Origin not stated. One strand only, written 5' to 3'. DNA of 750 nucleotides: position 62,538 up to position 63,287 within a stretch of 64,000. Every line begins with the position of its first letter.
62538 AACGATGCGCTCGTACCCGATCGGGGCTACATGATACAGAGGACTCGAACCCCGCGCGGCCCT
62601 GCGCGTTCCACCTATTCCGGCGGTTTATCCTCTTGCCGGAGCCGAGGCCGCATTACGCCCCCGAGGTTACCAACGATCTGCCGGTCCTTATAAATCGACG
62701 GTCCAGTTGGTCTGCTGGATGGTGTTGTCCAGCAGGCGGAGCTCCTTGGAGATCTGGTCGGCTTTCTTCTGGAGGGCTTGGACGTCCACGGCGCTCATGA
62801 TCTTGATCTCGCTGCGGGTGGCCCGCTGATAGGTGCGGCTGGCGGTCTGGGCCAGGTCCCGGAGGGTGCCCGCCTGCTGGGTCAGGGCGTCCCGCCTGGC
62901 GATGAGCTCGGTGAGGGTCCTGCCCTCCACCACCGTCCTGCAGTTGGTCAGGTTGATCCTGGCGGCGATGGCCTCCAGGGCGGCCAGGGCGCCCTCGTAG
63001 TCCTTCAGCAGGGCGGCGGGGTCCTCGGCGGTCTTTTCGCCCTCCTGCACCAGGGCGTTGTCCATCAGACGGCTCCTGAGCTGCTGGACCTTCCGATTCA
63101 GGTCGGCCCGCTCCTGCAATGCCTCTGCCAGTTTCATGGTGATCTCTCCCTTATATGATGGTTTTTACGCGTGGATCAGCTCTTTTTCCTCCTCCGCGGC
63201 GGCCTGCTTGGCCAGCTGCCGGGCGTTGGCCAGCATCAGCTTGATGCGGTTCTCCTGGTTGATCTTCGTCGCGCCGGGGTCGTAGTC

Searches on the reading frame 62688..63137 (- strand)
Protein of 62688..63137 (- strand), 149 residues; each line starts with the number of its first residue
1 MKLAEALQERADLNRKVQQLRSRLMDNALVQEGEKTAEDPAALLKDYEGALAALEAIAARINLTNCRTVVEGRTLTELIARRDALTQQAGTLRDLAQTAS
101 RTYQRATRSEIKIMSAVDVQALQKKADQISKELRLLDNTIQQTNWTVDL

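Call 7: search_protein_families(library=ncbifam, proteins=[window:62688-63137:-])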
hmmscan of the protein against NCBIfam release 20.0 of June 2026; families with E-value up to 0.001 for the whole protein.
window:62688-63137:- (149 aa): 1 family
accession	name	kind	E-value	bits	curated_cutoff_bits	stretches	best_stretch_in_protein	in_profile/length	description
NF038048.1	DIP1984_fam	subfamily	6.4e-53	178.9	70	1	2-149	1-149/149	DIP1984 family protein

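Call 8: search_protein_families(library=pfam, proteins=[window:62688-63137:-])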
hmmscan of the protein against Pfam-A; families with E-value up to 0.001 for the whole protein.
window:62688-63137:- (149 aa): 1 family
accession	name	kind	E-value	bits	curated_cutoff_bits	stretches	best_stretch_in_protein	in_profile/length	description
PF20935.2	DUF6847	-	3.6e-49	166.8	27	1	10-149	1-141/141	Family of unknown function (DUF6847)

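Call 11: find_related_loci(query=window:62688-63137:-, collection=genome_contigs, flank=3000)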
Query window:62688-63137:- (149 aa) in genome_contigs; peptide patterns used: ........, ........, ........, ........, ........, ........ (x = any residue, [..] = any of these).
599 stretches matched a pattern (row limit reached: there are more); 435 encode a relative of the query (tblastn E <= 1e-3); the best 80 are kept; 80 distinct loci.
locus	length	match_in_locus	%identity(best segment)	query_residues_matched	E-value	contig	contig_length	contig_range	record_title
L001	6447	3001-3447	95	1-149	1e-88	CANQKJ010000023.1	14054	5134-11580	MAG: uncultured Oscillospiraceae bacterium isolate Lapin-026__bin6 genome assembly, contig: Lapin-026__NODE_5256_length_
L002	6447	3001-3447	93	1-149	9e-87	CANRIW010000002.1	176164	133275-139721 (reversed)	MAG: uncultured Oscillospiraceae bacterium isolate Lapin-024__bin4 genome assembly, contig: Lapin-024__NODE_43_length_17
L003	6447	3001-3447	92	1-149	2e-86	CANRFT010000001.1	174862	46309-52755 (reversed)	MAG: uncultured Oscillospiraceae bacterium isolate Lapin-023__bin23 genome assembly, contig: Lapin-023__NODE_55_length_1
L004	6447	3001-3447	75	1-149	1e-69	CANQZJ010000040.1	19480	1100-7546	MAG: uncultured Oscillospiraceae bacterium isolate Lapin-018__bin19 genome assembly, contig: Lapin-018__NODE_2420_length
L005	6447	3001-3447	73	1-149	3e-67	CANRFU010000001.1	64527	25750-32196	MAG: uncultured Oscillospiraceae bacterium isolate Lapin-023__bin101 genome assembly, contig: Lapin-023__NODE_621_length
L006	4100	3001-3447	67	1-149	3e-60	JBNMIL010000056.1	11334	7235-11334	MAG: Angelakisella sp. isolate CM_BacAng2251.97 k141_350493_length_11334_cov_12.0000, whole genome shotgun sequence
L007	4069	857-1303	66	1-149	1e-59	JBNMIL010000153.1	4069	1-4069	MAG: Angelakisella sp. isolate CM_BacAng2251.97 k141_363669_length_4069_cov_17.0000, whole genome shotgun sequence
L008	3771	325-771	67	1-149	2e-58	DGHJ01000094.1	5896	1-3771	MAG TPA_asm: Oscillospiraceae bacterium UBA3851 UBA3851_contig_41953, whole genome shotgun sequence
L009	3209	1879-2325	65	1-149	3e-58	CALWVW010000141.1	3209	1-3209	MAG: uncultured Oscillospiraceae bacterium isolate BRZ_EG__bin109 genome assembly, contig: BRZ_EG__NODE_38842_length_320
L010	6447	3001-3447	66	1-149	2e-57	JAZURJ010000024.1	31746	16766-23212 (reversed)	MAG: Oscillospiraceae bacterium isolate T1900044852_TS20190318.MAGScoT_cleanbin_000012 SGB_3030_k141_2738818, whole geno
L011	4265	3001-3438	66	1-146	1e-57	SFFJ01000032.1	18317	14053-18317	MAG: Oscillospiraceae bacterium isolate W0P39.008 Contig1510, whole genome shotgun sequence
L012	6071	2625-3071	63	1-149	1e-57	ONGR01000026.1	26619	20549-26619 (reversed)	uncultured Clostridiales bacterium isolate RUG294 genome assembly, contig: scaffold_1404, whole genome shotgun sequence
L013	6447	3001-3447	65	1-149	1e-57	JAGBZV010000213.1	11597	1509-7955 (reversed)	MAG: Clostridia bacterium isolate RGIG9597 Yak_Colon.Co__c2905894, whole genome shotgun sequence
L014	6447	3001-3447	62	1-149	2e-57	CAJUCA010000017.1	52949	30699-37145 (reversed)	MAG TPA_asm: uncultured Oscillospiraceae bacterium isolate MGBC117253 genome assembly, contig: MGBC117253.17, whole geno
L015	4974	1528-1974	65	1-149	2e-56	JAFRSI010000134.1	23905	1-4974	MAG: Oscillospiraceae bacterium isolate RGIG2756 Goat_Omasum-5__c527056, whole genome shotgun sequence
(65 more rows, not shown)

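Call 17: search_solved_structures(query=window:62688-63137:-, max_evalue=1, show_alignments=1)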
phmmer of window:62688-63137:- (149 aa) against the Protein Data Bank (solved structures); distinct sequences matched with E-value up to 1: 2.
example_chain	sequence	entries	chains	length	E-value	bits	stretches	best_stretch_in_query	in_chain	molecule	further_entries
3kdq_A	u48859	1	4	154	2.1e-23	86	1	1-149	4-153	uncharacterized conserved protein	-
9v2v_E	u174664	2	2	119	0.63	13.5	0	5-31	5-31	Transcriptional regulatory protein DEP1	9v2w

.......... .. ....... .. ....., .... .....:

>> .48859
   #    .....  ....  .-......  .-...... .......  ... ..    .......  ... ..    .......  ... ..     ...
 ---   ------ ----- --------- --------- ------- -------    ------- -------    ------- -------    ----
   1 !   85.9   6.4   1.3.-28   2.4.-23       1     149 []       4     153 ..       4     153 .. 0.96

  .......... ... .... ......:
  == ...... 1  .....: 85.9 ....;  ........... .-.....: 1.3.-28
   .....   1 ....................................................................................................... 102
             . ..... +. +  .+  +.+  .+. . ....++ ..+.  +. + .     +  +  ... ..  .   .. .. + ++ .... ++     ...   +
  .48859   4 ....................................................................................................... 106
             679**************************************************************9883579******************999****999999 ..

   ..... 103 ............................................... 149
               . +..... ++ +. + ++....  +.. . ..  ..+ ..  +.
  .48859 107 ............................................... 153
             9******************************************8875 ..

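Call 18: search_protein_families(library=padloc, proteins=[window:62688-63137:-], max_evalue=1)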
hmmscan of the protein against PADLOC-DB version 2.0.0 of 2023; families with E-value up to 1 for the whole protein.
window:62688-63137:- (149 aa): 1 family
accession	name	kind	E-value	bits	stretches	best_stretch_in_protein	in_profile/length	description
PDLC00667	Effector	-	0.01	13.3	1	86-125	229-268/299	2TM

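Call 19: search_protein_families(library=phrogs, proteins=[window:62688-63137:-], max_evalue=1)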
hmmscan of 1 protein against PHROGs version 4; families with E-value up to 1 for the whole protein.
window:62688-63137:- (149 aa): 0 families

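Call 36: search_dna_similar(query=window:62691-63137:-, collection=plasmids, mode=protein, max_rows=30, rows=spread)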
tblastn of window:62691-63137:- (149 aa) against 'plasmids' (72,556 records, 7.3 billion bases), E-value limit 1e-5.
Records with a match: 371; places in all: 400; records where one place covers at least 80% of the query: 370.
Best place of each record, by identity: <60% 371.
By first word of the organism name: Acinetobacter 342; Enterococcus 17; Picosynechococcus 2; Streptantibioticus 2; Mycobacterium 2; Streptomyces 2; Paracoccus 1; Mycolicibacterium 1; Aeromonas 1; Psychrobacter 1.
By predicted mobility (MOB-suite, as given by PLSDB): non-mobilizable 213; mobilizable 110; conjugative 48.
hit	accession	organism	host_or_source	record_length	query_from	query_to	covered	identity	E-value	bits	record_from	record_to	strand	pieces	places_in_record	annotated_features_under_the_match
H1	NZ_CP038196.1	Paracoccus versutus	single cell,soil adjacent to the roots ...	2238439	1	149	100%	47.0%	2e-32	127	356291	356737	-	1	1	none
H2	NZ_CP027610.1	Acinetobacter baumannii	-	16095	1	149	100%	40.0%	4e-21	95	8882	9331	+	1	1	DIP1984 family protein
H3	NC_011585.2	Acinetobacter baumannii AB0057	-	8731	1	149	100%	40.0%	6e-21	94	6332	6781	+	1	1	DIP1984 family protein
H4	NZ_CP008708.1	Acinetobacter baumannii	Homo sapiens,tibia/osteomyelitis of ...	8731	1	149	100%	40.0%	6e-21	94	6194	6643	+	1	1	DIP1984 family protein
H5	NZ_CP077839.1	Acinetobacter baumannii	Locker_P26_BU28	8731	1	149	100%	40.0%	6e-21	94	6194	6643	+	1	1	DIP1984 family protein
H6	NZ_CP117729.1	Acinetobacter baumannii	Homo sapiens,urine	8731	1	149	100%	40.0%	6e-21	94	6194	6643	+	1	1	DIP1984 family protein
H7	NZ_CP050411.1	Acinetobacter baumannii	Homo sapiens,Pus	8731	1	149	100%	40.0%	6e-21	94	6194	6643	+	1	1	DIP1984 family protein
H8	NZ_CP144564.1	Acinetobacter baumannii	Homo sapiens,Agar plate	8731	1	149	100%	40.0%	6e-21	94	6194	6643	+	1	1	DIP1984 family protein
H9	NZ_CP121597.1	Acinetobacter baumannii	Homo sapiens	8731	1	149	100%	40.0%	6e-21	94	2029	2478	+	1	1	DIP1984 family protein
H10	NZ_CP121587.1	Acinetobacter baumannii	Homo sapiens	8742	1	149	100%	40.0%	6e-21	94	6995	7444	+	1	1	DIP1984 family protein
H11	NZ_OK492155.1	Acinetobacter baumannii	-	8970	1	149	100%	40.0%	6e-21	94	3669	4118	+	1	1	DIP1984 family protein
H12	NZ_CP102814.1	Acinetobacter baumannii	Homo sapiens,cell culture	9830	1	149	100%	40.0%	6e-21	94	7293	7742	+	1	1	DIP1984 family protein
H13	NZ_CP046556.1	Acinetobacter baumannii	Homo sapiens,Skin/Wound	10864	1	149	100%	40.0%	6e-21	94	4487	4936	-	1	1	DIP1984 family protein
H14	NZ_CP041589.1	Acinetobacter baumannii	Homo sapiens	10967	1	149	100%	40.0%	6e-21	94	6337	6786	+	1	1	DIP1984 family protein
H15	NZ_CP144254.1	Acinetobacter baumannii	-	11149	1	149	100%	40.0%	6e-21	94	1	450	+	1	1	DIP1984 family protein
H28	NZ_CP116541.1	Enterococcus faecium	Bos taurus,whole organism,fecal sample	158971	1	149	100%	34.7%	2e-12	71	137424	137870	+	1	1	DIP1984 family protein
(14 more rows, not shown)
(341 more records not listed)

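Call 37: get_annotated_region(hit=H3, flank=1500)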
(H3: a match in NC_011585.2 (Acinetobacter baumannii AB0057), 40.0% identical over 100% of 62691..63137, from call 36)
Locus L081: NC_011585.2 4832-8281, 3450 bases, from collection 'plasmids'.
description: Acinetobacter baumannii AB0057 plasmid pAB0057, complete sequence
organism: Acinetobacter baumannii AB0057 (NCBI taxid 480119)
taxonomy: Bacteria; Pseudomonadota; Gammaproteobacteria; Moraxellales; Moraxellaceae; Acinetobacter; Acinetobacter baumannii; Acinetobacter baumannii AB0057
host: -; source: -; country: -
typing (MOB-suite, as given by PLSDB): non-mobilizable; replicon rep_cluster_1172
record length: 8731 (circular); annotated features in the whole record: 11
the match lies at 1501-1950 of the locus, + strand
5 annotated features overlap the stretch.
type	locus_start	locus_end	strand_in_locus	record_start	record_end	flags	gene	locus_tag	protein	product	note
CDS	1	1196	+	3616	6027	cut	znuD2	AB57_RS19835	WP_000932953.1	TonB-dependent receptor ZnuD2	-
CDS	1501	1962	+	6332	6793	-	-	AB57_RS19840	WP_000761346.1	DIP1984 family protein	-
CDS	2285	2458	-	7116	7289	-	-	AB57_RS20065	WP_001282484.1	hypothetical protein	-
CDS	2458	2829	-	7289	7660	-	-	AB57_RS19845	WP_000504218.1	hypothetical protein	-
CDS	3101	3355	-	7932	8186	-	-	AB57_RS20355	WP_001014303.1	hypothetical protein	-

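Call 38: get_annotated_region(hit=H1, flank=1500)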
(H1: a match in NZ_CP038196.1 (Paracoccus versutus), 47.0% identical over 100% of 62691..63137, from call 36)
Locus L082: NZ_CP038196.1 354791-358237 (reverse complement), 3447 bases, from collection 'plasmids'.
description: Paracoccus versutus strain DSM 17099 plasmid pBEN, complete sequence
organism: Paracoccus versutus (NCBI taxid 34007)
taxonomy: Bacteria; Pseudomonadota; Alphaproteobacteria; Rhodobacterales; Paracoccaceae; Paracoccus; Paracoccus versutus
host: -; source: single cell,soil adjacent to the roots of the plant Clitoria ternatea; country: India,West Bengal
typing (MOB-suite, as given by PLSDB): conjugative; replicon rep_cluster_746; relaxase MOBP,MOBP; mating-pair formation MPF_T
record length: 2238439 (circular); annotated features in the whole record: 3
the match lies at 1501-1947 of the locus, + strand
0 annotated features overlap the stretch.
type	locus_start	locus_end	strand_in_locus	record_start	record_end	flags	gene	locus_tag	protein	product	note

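Call 39: get_annotated_region(hit=H28, flank=1500)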
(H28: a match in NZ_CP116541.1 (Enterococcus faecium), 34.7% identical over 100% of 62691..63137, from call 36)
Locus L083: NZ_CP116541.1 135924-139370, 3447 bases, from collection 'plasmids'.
description: Enterococcus faecium strain K75-1 plasmid pK75-1-A, complete sequence
organism: Enterococcus faecium (NCBI taxid 1352)
taxonomy: Bacteria; Bacillota; Bacilli; Lactobacillales; Enterococcaceae; Enterococcus; Enterococcus faecium
host: -; source: Bos taurus,whole organism,fecal sample; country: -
typing (MOB-suite, as given by PLSDB): conjugative; replicon rep_cluster_893; relaxase MOBP; mating-pair formation MPF_T
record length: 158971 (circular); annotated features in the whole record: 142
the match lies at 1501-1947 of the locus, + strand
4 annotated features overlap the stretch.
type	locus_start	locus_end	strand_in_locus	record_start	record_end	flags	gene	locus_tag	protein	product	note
CDS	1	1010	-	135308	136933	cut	-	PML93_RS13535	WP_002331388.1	peptide ABC transporter substrate-binding protein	-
CDS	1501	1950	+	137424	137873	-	-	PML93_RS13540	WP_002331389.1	DIP1984 family protein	-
CDS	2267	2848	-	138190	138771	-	-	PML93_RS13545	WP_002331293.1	HAD hydrolase-like protein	-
CDS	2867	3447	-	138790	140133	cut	-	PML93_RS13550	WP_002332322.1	PFL family protein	-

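Call 41: find_homologous_proteins(query=window:62691-63137:-, max_evalue=0.00001)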
Query window:62691-63137:- (149 aa): 5198 proteins with E <= 0.00001 among 5442 candidates; the best 120 are listed.
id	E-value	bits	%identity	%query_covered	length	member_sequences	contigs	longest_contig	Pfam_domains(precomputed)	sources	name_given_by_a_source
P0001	3.4e-77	274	93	100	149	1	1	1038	PF20935.3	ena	-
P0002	1.2e-76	273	93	100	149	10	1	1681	PF20935.3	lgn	-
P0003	1.8e-75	269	92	100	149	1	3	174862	PF20935.3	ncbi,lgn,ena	-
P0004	1.1e-62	228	75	100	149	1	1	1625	PF20935.3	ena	-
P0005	1.1e-61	224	74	100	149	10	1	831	PF20935.3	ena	-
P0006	2.3e-61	223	73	100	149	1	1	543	PF20935.3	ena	-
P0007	1.0e-60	221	74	100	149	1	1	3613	PF20935.3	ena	-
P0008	1.1e-60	221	73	100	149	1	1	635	PF20935.3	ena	-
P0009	2.1e-60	220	73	100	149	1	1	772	PF20935.3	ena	-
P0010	3.9e-60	219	74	100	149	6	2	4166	PF20935.3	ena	-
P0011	5.9e-60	219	75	100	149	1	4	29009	PF20935.3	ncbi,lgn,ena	-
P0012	3.5e-59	216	72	100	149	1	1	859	PF20935.3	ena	-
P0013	6.5e-59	215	72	100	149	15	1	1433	PF20935.3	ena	-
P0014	7.3e-59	215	71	100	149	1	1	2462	PF20935.3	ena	-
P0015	9.1e-59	215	70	100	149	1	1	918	PF20935.3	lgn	-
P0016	5.3e-58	212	73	100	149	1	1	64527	PF20935.3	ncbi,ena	-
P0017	5.9e-57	209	69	100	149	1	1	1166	PF20935.3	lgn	-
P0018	2.2e-55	204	68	100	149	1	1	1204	PF20935.3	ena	-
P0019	7.6e-55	202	68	100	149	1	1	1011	PF20935.3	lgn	-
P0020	1.2e-54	202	67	100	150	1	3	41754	PF20935.3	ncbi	-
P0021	1.4e-54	201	68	100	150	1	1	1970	PF20935.3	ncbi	-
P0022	2.4e-54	201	68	100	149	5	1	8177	PF20935.3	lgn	-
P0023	3.0e-54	200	66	100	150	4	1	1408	PF20935.3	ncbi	-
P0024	9.7e-54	199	66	100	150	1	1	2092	PF20935.3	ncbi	-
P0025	1.9e-53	198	68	100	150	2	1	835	PF20935.3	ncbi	-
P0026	2.1e-53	198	68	100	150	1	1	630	PF20935.3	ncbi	-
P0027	4.5e-53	196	66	100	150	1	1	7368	PF20935.3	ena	-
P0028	5.2e-53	196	69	100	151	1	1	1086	PF20935.3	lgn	-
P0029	7.0e-53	196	69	100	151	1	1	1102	PF20935.3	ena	-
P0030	7.2e-53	196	69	100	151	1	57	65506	PF20935.3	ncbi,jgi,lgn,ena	-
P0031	7.4e-53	196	66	100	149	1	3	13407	PF20935.3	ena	-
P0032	7.8e-53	196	69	100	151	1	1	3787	PF20935.3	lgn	-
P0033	8.0e-53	196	67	100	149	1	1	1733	PF20935.3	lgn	-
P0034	8.8e-53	196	66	100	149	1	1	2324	PF20935.3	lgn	-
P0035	1.1e-52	195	66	100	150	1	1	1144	PF20935.3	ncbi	-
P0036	1.1e-52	195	69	100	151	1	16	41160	PF20935.3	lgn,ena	-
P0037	1.5e-52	195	69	100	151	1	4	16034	PF20935.3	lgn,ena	-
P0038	1.7e-52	195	68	100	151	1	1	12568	PF20935.3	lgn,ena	-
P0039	1.9e-52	194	66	100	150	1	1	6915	PF20935.3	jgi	-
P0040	1.9e-52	194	69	100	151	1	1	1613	PF20935.3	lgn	-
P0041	2.1e-52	194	68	100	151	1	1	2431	PF20935.3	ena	-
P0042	2.5e-52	194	68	100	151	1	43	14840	PF20935.3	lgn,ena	-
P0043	2.7e-52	194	68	100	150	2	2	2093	PF20935.3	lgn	-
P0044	2.9e-52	194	68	100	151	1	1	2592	PF20935.3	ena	-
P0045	2.9e-52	194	69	100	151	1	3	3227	PF20935.3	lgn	-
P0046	3.4e-52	194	67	100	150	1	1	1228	PF20935.3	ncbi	-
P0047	3.4e-52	194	68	100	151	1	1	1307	PF20935.3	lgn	-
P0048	3.7e-52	194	68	100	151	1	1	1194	PF20935.3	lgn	-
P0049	4.0e-52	193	67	100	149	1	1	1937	PF20935.3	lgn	-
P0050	4.0e-52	193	66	100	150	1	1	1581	PF20935.3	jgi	-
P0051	5.0e-52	193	68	100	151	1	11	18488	PF20935.3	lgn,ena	-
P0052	5.2e-52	193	68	100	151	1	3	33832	PF20935.3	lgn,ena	-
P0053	5.7e-52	193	68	100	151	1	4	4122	PF20935.3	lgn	-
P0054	5.8e-52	193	68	100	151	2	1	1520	PF20935.3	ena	-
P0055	5.9e-52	193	65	100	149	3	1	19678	PF20935.3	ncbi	-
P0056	6.7e-52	193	65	100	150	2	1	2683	PF20935.3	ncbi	-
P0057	7.4e-52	193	68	100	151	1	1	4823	PF20935.3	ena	-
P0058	9.0e-52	192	68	100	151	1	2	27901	PF20935.3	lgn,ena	-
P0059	1.0e-51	192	69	100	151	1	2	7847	PF20935.3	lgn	-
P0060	1.2e-51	192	68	100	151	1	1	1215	PF20935.3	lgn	-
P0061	1.5e-51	192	68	100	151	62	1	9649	PF20935.3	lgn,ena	-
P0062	1.7e-51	191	68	100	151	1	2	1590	PF20935.3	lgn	-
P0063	2.0e-51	191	66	100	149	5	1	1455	PF20935.3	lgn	-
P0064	2.4e-51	191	68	100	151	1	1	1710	PF20935.3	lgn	-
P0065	2.4e-51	191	68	100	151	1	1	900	PF20935.3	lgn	-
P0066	2.7e-51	191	66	100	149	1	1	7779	PF20935.3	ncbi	-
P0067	2.7e-51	191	67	100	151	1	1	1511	PF20935.3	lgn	-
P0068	3.6e-51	190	68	100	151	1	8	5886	PF20935.3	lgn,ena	-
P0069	3.9e-51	190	67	100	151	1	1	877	PF20935.3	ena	-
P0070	4.0e-51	190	67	100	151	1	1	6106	PF20935.3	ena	-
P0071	4.1e-51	190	67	100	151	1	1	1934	PF20935.3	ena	-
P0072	4.3e-51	190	67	100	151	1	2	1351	PF20935.3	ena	-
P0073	4.4e-51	190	67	100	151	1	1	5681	PF20935.3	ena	-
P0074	4.6e-51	190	67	100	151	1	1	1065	PF20935.3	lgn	-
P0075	5.0e-51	190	67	100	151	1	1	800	PF20935.3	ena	-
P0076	5.1e-51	190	67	100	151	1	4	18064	PF20935.3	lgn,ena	-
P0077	5.4e-51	190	67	100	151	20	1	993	PF20935.3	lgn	-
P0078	5.5e-51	190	67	100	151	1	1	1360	PF20935.3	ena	-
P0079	5.6e-51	190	67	100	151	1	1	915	PF20935.3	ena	-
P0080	5.7e-51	190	67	100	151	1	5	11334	PF20935.3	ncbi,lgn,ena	-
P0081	5.9e-51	190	66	100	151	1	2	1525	PF20935.3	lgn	-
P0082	6.1e-51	190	67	100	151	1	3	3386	PF20935.3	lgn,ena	-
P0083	6.3e-51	190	65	100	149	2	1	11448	PF20935.3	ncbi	-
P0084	6.4e-51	190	68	100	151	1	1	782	PF20935.3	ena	-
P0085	6.7e-51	189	63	100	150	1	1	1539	PF20935.3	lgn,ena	-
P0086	7.3e-51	189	67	100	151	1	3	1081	PF20935.3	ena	-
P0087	7.4e-51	189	67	100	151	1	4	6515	PF20935.3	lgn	-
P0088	7.4e-51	189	67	100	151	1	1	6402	PF20935.3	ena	-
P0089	7.6e-51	189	67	100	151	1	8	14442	PF20935.3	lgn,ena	-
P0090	8.0e-51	189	66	100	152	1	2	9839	PF20935.3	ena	-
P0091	8.1e-51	189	66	100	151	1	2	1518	PF20935.3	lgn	-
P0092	8.4e-51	189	67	100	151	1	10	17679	PF20935.3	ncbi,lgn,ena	-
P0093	9.1e-51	189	67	100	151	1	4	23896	PF20935.3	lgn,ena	-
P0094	9.2e-51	189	67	100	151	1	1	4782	PF20935.3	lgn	-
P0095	9.7e-51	189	64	100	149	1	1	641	PF20935.3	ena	-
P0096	9.7e-51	189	66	100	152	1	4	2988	PF20935.3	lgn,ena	-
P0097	1.0e-50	189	67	100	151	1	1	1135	PF20935.3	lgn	-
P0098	1.1e-50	189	66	100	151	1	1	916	PF20935.3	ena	-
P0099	1.1e-50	189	67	100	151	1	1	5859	PF20935.3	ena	-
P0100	1.2e-50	189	67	100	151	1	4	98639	PF20935.3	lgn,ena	-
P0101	1.3e-50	189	67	100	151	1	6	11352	PF20935.3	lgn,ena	-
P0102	1.3e-50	189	67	100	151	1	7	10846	PF20935.3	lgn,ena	-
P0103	1.3e-50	188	66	100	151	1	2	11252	PF20935.3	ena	-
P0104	1.3e-50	188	66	100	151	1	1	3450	PF20935.3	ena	-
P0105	1.4e-50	188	65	100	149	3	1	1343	PF20935.3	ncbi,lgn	-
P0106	1.4e-50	188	65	100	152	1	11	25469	PF20935.3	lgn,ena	-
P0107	1.4e-50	188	66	100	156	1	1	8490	PF20935.3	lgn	-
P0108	1.4e-50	188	66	100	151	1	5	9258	PF20935.3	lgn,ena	-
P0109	1.5e-50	188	66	100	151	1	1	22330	PF20935.3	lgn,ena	-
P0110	1.5e-50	188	67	100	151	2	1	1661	PF20935.3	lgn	-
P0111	1.6e-50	188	66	100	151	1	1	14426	PF20935.3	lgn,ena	-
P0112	1.6e-50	188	66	100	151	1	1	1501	PF20935.3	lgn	-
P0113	1.7e-50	188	66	100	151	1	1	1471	PF20935.3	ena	-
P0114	1.7e-50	188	66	100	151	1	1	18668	PF20935.3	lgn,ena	-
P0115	1.7e-50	188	68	100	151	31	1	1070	PF20935.3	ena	-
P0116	1.7e-50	188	67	100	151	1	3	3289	PF20935.3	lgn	-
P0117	1.7e-50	188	66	100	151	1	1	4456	PF20935.3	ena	-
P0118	1.8e-50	188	66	100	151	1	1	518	PF20935.3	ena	-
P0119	1.8e-50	188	66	100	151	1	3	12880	PF20935.3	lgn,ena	-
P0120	1.8e-50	188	66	100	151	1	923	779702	PF20935.3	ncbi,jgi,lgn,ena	jgi:hypothetical protein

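Call 54: predict_structure(alignment_id=A4)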
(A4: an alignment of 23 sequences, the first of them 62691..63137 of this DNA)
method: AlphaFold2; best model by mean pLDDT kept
length: 149 residues; sequences in the alignment: 23
mean_pLDDT: 91.4   pTM: 0.77
mean pLDDT of the five models: 91.4, 87.9, 82.5, 81.6, 81.5
residues with pLDDT >= 90: 117; 70-90: 20; 50-70: 9; < 50: 3
segments of 3 or more residues with pLDDT < 50: 104-106
pLDDT, mean of each block of 10 residues (from residue 1): 96 98 93 86 97 98 97 97 97 91 55 77 95 97 96
secondary structure, 60 per line:
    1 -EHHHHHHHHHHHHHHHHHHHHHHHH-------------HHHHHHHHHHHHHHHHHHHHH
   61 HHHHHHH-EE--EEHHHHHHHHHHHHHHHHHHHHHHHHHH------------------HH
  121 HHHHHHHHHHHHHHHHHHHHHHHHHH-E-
elements in order: H3-26 H40-67 H75-100 H119-146
